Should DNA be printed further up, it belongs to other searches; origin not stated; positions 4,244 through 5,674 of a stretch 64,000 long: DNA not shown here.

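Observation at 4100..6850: Low-GC restriction-modification island: C5-cytosine methyltransferase plus TTGA-coupled putative endonuclease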

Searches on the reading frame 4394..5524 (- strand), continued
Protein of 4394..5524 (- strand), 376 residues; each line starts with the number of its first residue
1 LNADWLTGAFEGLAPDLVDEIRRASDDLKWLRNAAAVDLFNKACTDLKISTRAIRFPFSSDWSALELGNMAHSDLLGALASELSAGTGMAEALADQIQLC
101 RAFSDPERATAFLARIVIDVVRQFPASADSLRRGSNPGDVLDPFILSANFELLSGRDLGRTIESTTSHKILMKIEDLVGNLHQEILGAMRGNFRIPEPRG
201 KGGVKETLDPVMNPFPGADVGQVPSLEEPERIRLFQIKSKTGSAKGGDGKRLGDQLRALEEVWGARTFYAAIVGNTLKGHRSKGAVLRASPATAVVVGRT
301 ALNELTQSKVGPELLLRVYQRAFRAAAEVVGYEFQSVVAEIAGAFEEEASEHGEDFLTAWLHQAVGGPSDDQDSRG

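Call 82: find_encoding_contigs(protein=P0079, flank=6000, max_places=3)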
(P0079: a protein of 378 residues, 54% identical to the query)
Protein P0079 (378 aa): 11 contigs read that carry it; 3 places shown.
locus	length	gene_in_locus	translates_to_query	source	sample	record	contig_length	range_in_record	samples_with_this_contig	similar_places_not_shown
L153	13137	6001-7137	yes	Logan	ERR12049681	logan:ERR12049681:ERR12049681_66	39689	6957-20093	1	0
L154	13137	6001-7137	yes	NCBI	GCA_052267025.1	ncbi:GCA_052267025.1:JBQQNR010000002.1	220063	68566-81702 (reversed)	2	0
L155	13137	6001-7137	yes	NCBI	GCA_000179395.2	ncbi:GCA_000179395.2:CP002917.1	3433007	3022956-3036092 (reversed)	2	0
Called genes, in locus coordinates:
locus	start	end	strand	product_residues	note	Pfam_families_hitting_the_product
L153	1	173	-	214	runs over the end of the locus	PF03551:PadR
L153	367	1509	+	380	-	PF00355:Rieske, PF19112:VanA_C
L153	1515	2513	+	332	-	PF00111:Fer2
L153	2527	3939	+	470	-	PF00083:Sugar_tr, PF05631:MFS_5 (weak), PF06609:TRI12 (faint), PF07690:MFS_1, PF06779:MFS_4, PF07690:MFS_1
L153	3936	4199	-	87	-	PF05901:Excalibur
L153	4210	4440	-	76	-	-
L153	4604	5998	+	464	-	PF00145:DNA_methylase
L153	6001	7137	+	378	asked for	-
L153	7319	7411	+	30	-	-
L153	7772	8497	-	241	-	PF08044:DUF1707, PF14230:DUF4333 (weak)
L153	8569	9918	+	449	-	PF01370:Epimerase, PF08338:DUF1731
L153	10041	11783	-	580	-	PF07969:Amidohydro_3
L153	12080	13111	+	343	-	PF13379:NMT1_2, PF09084:NMT1, PF12974:Phosphonate-bd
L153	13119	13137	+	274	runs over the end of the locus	PF00528:BPD_transp_1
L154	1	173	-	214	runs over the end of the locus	PF03551:PadR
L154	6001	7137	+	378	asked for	-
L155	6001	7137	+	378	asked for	-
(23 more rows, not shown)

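Call 84: search_protein_representatives(alignment_id=A1)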
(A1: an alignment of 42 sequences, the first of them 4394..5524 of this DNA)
Query: 42 sequences, 383 profile positions. Proteins with E-value up to 0.001 (for the whole library): 113; up to 1e-10: 86; up to 1e-30: 48. The best 113 are listed.
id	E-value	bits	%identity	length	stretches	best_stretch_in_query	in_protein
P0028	4.1e-177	605.3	-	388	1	5-380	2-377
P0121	2.1e-145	500.9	-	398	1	5-381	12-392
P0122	1.8e-131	455.1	-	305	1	86-381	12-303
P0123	1.6e-127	442.1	-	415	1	4-381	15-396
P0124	6.4e-126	436.8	-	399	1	4-381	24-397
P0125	1.8e-125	435.3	-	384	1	4-379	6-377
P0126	5.6e-121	420.6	-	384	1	7-382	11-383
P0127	6.2e-120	417.1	-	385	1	10-381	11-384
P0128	1.7e-112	392.6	-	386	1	16-379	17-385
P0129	1.7e-112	392.6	-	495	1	84-320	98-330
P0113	3.5e-108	378.5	-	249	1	143-376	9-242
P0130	3.0e-106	372.1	-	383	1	6-376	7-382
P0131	3.6e-103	362.0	-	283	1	10-280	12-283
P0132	6.6e-103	361.1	-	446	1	6-382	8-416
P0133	2.1e-101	356.1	-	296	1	4-287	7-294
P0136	2.3e-97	342.8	-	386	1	5-378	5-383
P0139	1.1e-75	271.5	-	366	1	35-381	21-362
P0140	6.2e-71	255.8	-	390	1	83-375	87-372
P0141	5.1e-69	249.5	-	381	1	65-377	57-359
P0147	1.3e-62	228.4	-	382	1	56-380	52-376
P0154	2.1e-50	188.2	-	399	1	99-361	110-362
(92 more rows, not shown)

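Call 85: search_protein_families(library=pfam, proteins=[P0139, P0140, P0141, P0147, P0154, P0129, P0132, P0136, P0130, P0128], max_evalue=1)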
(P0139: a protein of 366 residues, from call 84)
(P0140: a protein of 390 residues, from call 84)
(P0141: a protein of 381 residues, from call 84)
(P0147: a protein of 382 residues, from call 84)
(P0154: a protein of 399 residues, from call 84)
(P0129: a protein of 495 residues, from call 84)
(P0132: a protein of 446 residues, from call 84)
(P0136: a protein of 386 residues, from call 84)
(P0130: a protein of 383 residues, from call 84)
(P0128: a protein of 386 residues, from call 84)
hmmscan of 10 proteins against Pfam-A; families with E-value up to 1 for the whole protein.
P0139 (366 aa): 0 families

P0140 (390 aa): 1 family
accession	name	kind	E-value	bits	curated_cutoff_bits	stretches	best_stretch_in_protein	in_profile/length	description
PF09553.16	RE_Eco47II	-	0.046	13.7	25.9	1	130-272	23-147/202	Eco47II restriction endonuclease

P0141 (381 aa): 1 family
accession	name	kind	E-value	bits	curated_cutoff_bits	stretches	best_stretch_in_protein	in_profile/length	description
PF09553.16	RE_Eco47II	-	0.001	19.1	25.9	1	116-258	22-147/202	Eco47II restriction endonuclease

P0147 (382 aa): 2 families
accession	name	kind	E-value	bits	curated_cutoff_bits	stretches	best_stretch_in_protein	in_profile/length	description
PF09553.16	RE_Eco47II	-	0.00095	19.2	25.9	1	130-267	34-147/202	Eco47II restriction endonuclease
PF20867.3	UVSSA_N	-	0.084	12.9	23.8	1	322-357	106-141/142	UVSSA N-terminal domain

P0154 (399 aa): 1 family
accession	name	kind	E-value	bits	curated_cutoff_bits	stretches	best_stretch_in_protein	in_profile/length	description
PF09553.16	RE_Eco47II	-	0.00012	22.2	25.9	1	144-276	33-147/202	Eco47II restriction endonuclease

P0129 (495 aa): 1 family
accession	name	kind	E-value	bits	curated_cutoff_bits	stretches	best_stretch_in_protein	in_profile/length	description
PF07182.16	DUF1402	-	0.023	14.3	27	1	74-149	175-249/300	Protein of unknown function (DUF1402)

P0132 (446 aa): 0 families

P0136 (386 aa): 1 family
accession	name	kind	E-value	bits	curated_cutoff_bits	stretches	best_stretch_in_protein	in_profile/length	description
PF08684.15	ocr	-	0.036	14.9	25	1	12-39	27-54/101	DNA mimic ocr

P0130 (383 aa): 1 family
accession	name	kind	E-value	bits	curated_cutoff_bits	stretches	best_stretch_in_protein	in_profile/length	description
PF05902.18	4_1_CTD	-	0.19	12.3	25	1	290-349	5-61/107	4.1 protein C-terminal domain (CTD)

P0128 (386 aa): 0 families

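Call 88: search_solved_structures(query=A3, max_evalue=10, show_alignments=0)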
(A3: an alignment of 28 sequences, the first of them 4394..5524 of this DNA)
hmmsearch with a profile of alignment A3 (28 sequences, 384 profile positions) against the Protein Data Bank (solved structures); distinct sequences matched with E-value up to 10: 4.
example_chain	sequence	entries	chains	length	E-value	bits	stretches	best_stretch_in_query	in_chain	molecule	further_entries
5n6r_A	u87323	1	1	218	0.77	12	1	63-170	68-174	Breakpoint cluster region protein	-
5n7e_B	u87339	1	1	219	0.78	12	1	63-170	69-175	Breakpoint cluster region protein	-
3wuh_A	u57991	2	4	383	1.8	10.8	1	38-134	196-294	tRNA N6-adenosine threonylcarbamoyltransferase, mitochondrial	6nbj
4k25_A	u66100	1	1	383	1.8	10.8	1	38-134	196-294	Probable tRNA threonylcarbamoyladenosine biosynthesis protein QRI7, mitochondrial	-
